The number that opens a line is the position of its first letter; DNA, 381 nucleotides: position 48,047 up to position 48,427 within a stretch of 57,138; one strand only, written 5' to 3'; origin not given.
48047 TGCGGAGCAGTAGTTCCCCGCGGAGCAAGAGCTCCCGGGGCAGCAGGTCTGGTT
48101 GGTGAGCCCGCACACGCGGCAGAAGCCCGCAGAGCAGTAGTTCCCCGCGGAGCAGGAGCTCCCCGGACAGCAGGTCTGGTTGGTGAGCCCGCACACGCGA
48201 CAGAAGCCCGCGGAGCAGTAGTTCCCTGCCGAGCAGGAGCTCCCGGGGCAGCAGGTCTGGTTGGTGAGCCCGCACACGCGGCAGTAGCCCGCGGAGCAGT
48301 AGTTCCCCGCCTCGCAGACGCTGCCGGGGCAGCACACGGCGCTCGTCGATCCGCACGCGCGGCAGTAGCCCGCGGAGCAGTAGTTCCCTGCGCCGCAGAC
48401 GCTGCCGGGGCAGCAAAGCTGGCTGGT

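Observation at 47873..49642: Secreted protein built from about 19 cysteine-rich 24-27-aa modules with near-identical 81-bp DNA repeats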

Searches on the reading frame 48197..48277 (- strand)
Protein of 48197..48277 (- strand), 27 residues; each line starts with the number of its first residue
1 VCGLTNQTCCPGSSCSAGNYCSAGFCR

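Call 89: search_solved_structures(query=A4, max_evalue=10, show_alignments=4)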
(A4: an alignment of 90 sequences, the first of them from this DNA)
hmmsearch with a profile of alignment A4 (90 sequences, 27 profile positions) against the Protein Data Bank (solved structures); distinct sequences matched with E-value up to 10: 2.
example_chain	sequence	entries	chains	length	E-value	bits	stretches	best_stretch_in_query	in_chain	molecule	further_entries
2h1z_A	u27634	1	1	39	0.083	16.2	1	1-16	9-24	Hybrid atracotoxin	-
2mw7_A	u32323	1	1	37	2.8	11.3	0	1-11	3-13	Mo3964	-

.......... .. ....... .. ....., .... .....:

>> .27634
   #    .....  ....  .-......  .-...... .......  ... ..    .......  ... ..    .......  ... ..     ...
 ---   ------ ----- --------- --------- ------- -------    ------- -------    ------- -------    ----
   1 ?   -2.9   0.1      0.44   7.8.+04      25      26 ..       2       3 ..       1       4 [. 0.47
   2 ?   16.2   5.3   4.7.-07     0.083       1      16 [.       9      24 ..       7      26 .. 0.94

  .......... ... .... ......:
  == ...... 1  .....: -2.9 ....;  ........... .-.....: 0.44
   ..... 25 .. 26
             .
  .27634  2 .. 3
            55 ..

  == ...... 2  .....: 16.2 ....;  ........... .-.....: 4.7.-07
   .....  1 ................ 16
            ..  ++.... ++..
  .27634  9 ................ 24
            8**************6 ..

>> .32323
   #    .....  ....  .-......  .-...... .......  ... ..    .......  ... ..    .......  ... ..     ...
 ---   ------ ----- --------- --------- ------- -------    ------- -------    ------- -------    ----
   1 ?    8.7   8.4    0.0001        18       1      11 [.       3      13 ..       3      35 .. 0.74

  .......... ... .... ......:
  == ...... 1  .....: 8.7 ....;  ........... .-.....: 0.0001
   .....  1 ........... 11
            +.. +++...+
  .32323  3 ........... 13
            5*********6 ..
